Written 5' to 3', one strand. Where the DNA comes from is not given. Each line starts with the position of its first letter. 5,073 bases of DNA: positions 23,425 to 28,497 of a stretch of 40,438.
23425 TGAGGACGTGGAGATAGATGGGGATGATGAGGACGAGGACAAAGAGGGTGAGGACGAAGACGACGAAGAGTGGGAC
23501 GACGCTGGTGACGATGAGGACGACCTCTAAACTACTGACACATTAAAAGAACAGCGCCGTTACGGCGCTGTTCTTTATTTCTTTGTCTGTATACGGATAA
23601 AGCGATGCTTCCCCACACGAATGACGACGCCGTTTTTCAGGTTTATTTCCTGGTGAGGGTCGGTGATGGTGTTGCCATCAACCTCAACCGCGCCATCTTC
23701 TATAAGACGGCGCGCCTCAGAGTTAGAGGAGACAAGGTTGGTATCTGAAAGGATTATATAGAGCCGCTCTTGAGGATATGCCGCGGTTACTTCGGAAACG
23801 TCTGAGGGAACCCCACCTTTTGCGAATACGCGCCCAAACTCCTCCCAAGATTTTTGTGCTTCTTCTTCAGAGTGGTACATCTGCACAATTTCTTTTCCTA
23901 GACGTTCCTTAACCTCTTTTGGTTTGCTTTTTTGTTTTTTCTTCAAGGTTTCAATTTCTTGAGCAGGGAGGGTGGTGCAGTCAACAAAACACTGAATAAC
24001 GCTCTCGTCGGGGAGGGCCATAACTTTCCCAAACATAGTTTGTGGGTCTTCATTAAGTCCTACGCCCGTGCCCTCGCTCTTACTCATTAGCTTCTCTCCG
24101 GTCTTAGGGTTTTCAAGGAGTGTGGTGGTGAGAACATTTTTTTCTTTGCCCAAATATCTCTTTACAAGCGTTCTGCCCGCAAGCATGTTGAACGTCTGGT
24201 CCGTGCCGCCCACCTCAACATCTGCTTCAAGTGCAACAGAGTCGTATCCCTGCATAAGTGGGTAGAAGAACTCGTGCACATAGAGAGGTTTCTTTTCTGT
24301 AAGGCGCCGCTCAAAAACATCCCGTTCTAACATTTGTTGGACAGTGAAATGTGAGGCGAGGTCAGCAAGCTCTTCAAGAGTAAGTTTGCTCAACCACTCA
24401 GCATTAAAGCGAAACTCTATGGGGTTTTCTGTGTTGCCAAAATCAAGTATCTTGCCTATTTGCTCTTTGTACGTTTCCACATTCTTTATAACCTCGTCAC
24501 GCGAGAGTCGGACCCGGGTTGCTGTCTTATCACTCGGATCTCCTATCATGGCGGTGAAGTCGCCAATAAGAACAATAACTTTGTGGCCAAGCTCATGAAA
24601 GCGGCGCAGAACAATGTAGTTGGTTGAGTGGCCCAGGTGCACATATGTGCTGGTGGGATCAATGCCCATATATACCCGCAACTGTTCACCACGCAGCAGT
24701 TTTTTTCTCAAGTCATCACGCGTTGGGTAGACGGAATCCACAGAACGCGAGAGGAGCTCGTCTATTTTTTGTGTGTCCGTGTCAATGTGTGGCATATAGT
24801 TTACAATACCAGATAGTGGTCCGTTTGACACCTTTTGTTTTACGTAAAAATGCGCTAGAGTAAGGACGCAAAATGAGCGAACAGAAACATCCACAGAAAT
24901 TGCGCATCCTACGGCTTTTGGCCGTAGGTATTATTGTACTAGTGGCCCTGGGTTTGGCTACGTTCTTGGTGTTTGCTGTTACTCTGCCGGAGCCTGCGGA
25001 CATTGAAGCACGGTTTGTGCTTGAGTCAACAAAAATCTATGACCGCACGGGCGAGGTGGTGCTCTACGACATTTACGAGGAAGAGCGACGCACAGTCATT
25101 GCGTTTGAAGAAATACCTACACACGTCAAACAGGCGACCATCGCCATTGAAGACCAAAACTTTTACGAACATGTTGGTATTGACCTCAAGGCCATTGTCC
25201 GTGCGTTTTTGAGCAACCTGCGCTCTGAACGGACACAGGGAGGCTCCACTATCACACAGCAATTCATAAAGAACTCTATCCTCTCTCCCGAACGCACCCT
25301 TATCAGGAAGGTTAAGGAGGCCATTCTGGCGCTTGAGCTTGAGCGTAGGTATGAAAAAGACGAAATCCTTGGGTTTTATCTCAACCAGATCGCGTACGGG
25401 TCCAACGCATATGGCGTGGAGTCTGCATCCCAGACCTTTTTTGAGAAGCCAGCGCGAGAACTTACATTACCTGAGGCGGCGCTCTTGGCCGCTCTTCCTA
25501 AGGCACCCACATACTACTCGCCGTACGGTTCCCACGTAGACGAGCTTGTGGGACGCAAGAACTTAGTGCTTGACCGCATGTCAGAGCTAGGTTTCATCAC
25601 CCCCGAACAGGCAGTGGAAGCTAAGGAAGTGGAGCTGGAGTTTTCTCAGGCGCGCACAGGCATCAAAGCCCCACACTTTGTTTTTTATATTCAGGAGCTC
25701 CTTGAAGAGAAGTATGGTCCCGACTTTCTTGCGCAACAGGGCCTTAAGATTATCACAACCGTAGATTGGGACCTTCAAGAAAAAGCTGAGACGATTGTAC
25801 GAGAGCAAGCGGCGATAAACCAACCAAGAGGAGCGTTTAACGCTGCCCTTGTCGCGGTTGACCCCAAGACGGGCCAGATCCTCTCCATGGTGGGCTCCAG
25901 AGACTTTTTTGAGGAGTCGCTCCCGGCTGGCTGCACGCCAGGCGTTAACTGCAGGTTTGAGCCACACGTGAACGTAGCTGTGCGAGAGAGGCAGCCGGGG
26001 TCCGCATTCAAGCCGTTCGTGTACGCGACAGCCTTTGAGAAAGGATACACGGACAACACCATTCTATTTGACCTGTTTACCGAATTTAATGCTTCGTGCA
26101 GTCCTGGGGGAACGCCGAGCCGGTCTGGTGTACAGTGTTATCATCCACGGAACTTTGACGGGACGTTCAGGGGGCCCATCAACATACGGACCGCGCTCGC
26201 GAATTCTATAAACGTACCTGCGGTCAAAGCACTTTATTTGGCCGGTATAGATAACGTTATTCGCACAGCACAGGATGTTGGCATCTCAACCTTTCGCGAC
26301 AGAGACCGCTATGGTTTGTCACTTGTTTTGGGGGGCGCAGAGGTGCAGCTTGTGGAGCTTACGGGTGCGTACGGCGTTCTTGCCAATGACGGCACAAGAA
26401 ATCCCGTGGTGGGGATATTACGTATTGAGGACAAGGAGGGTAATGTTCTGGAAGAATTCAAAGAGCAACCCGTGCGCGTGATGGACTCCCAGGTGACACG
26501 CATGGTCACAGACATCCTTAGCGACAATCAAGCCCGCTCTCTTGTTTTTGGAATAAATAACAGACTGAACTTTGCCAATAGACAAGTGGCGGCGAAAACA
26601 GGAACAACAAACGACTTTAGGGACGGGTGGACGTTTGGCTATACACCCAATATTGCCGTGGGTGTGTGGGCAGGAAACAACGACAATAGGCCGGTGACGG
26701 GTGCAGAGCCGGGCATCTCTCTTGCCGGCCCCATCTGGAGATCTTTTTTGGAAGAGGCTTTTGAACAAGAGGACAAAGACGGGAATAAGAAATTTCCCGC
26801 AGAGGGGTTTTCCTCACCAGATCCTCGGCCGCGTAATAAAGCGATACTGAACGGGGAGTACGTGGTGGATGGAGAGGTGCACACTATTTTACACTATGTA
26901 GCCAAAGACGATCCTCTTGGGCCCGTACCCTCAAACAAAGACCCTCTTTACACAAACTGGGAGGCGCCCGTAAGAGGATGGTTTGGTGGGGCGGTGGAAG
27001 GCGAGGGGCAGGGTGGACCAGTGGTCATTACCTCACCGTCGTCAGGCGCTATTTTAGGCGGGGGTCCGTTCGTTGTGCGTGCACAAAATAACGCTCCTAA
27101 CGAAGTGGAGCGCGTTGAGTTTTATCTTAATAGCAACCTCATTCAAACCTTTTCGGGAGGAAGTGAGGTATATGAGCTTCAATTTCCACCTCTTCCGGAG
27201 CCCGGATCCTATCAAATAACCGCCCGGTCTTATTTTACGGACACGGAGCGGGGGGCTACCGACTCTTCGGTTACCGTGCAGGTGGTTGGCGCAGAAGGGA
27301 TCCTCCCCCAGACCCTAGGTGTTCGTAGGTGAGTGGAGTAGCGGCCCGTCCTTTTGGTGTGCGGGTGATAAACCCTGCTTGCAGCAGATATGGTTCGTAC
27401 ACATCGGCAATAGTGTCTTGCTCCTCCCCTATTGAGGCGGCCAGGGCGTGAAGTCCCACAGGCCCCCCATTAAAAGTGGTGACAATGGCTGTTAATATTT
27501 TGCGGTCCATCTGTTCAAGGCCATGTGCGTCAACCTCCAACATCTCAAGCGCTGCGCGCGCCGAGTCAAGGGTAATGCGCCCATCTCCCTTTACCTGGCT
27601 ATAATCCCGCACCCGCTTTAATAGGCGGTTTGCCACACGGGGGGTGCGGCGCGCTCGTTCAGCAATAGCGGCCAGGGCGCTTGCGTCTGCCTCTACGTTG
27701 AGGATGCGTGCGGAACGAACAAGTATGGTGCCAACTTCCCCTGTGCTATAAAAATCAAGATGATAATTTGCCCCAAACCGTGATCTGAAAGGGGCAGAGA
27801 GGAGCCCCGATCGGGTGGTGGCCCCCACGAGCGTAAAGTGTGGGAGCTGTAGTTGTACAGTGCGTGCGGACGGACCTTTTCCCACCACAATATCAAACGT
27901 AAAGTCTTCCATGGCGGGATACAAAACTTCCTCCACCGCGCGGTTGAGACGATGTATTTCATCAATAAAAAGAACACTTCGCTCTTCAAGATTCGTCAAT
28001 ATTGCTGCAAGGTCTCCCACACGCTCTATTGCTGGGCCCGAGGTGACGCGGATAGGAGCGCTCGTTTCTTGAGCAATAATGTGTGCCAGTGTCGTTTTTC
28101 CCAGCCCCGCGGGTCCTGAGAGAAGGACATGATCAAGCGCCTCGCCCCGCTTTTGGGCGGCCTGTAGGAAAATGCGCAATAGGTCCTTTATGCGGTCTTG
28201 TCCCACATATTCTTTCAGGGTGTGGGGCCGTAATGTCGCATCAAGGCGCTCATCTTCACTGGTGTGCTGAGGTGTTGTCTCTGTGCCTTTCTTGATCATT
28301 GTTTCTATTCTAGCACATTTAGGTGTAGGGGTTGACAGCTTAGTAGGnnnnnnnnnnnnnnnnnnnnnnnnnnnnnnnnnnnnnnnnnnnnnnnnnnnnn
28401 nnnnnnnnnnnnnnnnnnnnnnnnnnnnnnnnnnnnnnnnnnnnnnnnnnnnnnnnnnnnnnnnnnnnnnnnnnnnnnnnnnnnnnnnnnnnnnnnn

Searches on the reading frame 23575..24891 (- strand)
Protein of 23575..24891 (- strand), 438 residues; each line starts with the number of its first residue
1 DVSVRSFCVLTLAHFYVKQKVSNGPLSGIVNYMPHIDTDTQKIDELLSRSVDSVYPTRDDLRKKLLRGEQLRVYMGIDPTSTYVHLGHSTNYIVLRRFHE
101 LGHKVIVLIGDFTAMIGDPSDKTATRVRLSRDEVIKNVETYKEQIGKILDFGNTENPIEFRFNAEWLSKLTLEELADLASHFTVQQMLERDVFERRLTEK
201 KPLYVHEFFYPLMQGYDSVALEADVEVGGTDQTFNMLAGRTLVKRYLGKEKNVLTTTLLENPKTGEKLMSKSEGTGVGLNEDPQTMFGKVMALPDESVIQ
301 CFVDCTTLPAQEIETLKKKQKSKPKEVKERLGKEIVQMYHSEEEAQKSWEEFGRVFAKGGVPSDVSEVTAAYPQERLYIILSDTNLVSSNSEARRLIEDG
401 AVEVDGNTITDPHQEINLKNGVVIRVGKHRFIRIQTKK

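Call 8: search_protein_families(library=pfam, proteins=[window:23575-24891:-], max_evalue=0.01)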
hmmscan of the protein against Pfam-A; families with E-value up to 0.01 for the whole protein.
window:23575-24891:- (438 aa): 3 families
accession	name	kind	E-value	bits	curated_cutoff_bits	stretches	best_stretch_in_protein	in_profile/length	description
PF00579.31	tRNA-synt_1b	-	4.7e-67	226.8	21.1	1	69-356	4-291/292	tRNA synthetases class I (W and Y)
PF01479.30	S4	-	6e-08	32.7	22.8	1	376-416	2-42/48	S4 domain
PF22421.1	SYY_C-terminal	-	3e-07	30.7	27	1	363-432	7-81/83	Tyrosine--tRNA ligase SYY-like C-terminal domain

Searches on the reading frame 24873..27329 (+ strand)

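Call 7: search_protein_families(library=pfam, proteins=[window:24873-27329:+], max_evalue=0.01)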
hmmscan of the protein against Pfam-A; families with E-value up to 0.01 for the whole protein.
window:24873-27329:+ (819 aa): 3 families
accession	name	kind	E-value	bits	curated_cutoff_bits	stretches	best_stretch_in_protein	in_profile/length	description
PF00912.28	Transgly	-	3.8e-63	212.6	27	1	64-236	5-177/178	Transglycosylase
PF00905.27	Transpeptidase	-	2.1e-22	80.1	22.1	1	325-623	2-295/299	Penicillin binding protein transpeptidase domain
PF17957.7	Big_7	-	1.6e-08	35.5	24.1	1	717-784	3-70/70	Bacterial Ig domain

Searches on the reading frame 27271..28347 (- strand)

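Call 8: search_protein_families(library=pfam, proteins=[window:27271-28347:-], max_evalue=0.01)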
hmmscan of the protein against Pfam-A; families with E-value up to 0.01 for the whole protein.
window:27271-28347:- (358 aa): 17 families
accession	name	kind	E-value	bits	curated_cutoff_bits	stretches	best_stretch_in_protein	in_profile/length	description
PF05496.18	RuvB_N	-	2.2e-76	255.4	27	1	39-197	1-159/159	Holliday junction DNA helicase RuvB P-loop domain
PF17864.7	AAA_lid_4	-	7.1e-26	90.2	27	1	200-273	1-74/74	RuvB AAA lid domain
PF05491.19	RuvB_C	-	2.1e-24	85.7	24.7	1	275-344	2-71/72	RuvB C-terminal winged helix domain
PF00004.35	AAA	-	1.3e-19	71.3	21.2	1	74-196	1-128/131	ATPase family associated with various cellular activities (AAA)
PF07728.20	AAA_5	-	2e-08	34.8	22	1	73-191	1-139/139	AAA domain (dynein-related subfamily)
PF13191.12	AAA_16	-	1.9e-06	28.9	32.6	1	48-109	3-63/167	AAA ATPase domain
PF13173.12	AAA_14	-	8.2e-05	23.1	27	1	74-146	5-86/129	AAA domain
PF20720.3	nSTAND3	-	0.00028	21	27.2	1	63-130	9-73/155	Novel STAND NTPase 3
PF01078.27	Mg_chelatase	-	0.00039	20.3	20.3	0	72-91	23-42/207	Magnesium chelatase, subunit ChlI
PF00158.32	Sigma54_activat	-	0.0005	20.2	20.2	0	61-95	12-46/168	Sigma-54 interaction domain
PF05673.19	DUF815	-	0.00063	19.4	23.8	1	41-131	24-116/249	Protein of unknown function (DUF815)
PF25199.1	nSTAND_NTPase5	-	0.00077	19.7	34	1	59-142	31-116/145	Novel STAND NTPase 5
PF06068.19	TIP49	-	0.0016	18.1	23.8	0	45-100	24-79/347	TIP49 P-loop domain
PF13401.12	AAA_22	-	0.0021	18.8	27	0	73-94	7-28/130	AAA domain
PF02367.23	TsaE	-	0.0023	18.3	26.6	0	67-103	17-53/128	Threonylcarbamoyl adenosine biosynthesis protein TsaE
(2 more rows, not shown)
